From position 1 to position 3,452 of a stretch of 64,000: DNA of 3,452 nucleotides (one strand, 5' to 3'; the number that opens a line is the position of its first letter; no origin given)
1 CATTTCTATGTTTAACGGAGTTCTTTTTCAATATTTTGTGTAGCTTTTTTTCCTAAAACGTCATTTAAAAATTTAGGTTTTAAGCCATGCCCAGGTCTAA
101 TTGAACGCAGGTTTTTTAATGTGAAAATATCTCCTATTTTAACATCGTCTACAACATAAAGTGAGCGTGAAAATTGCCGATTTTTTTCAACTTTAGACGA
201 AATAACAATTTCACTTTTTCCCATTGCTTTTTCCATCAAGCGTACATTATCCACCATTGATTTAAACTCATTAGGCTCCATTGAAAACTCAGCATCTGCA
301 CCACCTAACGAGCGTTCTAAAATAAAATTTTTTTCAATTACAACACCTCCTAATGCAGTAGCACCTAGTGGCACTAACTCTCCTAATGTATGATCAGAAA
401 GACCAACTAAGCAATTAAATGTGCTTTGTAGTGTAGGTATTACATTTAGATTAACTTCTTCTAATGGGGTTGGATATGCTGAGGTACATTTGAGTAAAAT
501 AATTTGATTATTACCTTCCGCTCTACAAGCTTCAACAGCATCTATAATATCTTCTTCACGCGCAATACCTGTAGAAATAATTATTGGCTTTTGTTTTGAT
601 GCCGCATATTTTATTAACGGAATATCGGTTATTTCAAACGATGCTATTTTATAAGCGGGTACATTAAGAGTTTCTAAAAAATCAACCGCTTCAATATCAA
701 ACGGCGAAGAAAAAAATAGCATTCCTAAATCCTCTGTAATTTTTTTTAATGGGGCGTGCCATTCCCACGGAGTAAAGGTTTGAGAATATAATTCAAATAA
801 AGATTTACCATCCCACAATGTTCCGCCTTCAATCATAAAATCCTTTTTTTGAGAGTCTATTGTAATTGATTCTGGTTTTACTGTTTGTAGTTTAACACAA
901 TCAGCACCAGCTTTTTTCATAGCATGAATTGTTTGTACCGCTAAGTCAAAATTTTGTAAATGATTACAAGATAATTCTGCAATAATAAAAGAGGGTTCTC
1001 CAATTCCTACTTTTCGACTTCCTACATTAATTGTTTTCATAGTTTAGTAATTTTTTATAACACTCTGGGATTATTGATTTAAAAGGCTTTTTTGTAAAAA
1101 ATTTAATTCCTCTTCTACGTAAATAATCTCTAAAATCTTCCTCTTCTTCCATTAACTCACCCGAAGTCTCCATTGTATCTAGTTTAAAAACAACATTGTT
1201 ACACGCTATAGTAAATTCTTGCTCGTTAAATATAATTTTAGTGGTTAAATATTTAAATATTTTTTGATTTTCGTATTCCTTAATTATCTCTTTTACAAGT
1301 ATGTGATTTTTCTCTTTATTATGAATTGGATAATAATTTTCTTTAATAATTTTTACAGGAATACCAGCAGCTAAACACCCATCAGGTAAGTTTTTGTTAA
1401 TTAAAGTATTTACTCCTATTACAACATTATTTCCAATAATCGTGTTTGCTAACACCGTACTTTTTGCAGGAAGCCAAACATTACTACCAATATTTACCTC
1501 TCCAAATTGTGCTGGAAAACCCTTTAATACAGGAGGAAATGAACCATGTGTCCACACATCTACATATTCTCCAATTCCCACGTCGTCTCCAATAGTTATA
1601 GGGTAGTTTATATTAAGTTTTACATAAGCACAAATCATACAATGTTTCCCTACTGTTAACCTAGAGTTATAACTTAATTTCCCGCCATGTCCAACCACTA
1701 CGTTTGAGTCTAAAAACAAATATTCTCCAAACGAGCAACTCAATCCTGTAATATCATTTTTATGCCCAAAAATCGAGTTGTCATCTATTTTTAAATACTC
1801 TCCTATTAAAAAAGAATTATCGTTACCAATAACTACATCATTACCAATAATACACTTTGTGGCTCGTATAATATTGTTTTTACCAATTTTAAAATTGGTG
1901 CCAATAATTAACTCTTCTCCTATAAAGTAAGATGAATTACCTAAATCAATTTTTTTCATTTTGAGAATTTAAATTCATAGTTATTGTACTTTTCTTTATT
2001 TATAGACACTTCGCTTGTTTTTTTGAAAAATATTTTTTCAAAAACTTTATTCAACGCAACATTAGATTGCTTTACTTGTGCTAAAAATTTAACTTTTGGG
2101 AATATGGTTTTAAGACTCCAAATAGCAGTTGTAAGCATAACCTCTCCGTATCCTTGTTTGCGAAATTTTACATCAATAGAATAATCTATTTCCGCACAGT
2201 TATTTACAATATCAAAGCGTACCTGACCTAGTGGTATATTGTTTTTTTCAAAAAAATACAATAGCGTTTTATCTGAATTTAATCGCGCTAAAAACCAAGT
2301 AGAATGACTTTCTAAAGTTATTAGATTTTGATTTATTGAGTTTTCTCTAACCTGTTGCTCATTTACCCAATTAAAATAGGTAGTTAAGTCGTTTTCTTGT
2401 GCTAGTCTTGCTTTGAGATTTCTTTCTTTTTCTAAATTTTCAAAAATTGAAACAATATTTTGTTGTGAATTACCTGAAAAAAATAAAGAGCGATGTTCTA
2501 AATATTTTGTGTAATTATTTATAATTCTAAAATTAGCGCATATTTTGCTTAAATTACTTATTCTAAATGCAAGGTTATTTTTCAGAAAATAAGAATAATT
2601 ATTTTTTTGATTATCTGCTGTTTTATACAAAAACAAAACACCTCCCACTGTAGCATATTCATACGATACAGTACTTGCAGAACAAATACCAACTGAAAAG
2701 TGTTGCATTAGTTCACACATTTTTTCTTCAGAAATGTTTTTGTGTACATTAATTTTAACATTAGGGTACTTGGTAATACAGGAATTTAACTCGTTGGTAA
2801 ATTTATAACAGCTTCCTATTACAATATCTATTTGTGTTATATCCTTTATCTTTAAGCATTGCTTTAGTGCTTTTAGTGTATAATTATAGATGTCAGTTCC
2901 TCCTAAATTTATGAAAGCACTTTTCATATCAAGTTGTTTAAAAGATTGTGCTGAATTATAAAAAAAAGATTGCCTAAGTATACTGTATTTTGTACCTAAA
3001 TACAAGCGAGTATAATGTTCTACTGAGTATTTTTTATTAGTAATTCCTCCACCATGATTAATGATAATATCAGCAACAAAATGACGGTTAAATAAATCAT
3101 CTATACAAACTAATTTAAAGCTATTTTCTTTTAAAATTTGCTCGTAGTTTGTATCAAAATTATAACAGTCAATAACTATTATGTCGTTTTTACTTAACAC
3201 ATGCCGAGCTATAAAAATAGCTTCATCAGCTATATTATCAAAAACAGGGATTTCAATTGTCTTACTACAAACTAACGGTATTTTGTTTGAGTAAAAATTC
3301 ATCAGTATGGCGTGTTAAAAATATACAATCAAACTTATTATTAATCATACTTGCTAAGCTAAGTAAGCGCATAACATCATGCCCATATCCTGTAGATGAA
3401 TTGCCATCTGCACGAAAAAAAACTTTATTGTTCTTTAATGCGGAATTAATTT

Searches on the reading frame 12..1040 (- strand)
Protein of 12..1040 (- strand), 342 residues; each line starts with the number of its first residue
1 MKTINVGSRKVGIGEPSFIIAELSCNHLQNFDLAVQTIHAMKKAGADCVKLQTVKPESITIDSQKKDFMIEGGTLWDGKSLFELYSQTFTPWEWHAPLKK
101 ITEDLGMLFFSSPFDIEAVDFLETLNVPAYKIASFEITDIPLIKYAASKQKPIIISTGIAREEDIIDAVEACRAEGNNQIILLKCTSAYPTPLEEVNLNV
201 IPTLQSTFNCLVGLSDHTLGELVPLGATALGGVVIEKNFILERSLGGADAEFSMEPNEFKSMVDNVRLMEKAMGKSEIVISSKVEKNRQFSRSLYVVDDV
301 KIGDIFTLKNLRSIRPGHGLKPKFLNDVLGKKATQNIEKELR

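Call 21: search_protein_families(library=pfam, proteins=[window:12-1040:-], max_evalue=0.0001)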
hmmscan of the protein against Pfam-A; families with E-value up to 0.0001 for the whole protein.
window:12-1040:- (342 aa): 2 families
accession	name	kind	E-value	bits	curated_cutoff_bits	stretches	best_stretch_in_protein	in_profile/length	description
PF03102.20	NeuB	-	5.6e-87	291.6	22.1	1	38-276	2-239/241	NeuB family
PF08666.17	SAF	-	7.9e-07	30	21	1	292-339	2-53/63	SAF domain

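Call 75: find_encoding_contigs(protein=window:12-1040:-, flank=10000, max_places=1)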
Protein window:12-1040:- (342 aa): 5 contigs read that carry it; 1 place shown.
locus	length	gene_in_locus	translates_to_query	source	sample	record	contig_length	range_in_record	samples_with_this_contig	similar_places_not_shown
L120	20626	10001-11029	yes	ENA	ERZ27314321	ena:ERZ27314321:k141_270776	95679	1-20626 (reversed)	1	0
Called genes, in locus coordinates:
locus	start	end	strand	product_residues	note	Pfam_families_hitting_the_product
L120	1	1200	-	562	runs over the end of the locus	PF14716:HHH_8, PF00633:HHH (faint), PF14520:HHH_5 (weak), PF02811:PHP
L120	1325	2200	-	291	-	PF02629:CoA_binding, PF13380:CoA_binding_2, PF13607:Succ_CoA_lig, PF00549:Ligase_CoA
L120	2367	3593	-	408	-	PF05977:MFS_3, PF07690:MFS_1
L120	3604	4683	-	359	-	PF04166:PdxA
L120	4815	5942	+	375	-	PF04055:Radical_SAM, PF19288:CofH_C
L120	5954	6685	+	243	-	PF12679:ABC2_membrane_2, PF12730:ABC2_membrane_4 (weak), PF12698:ABC2_membrane_3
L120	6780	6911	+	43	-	-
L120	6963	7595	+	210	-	-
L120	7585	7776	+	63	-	-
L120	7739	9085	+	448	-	PF13302:Acetyltransf_3 (weak)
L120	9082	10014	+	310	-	PF25084:LbH_EIF2B (faint), PF25087:GMPPB_C (faint), PF00132:Hexapep (weak)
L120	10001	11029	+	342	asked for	PF03102:NeuB, PF08666:SAF (weak)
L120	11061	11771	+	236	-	PF02585:PIG-L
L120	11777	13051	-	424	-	PF19081:Ig_7 (faint), PF13585:CHU_C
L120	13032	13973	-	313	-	PF19081:Ig_7 (faint)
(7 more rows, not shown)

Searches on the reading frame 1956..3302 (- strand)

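Call 21: search_protein_families(library=pfam, proteins=[window:1956-3302:-], max_evalue=0.0001)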
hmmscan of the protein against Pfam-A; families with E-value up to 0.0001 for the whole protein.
window:1956-3302:- (448 aa): 1 family
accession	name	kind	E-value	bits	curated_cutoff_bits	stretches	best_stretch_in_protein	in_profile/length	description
PF13302.13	Acetyltransf_3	-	3.5e-07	31.4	25.4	1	299-424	5-135/138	Acetyltransferase (GNAT) domain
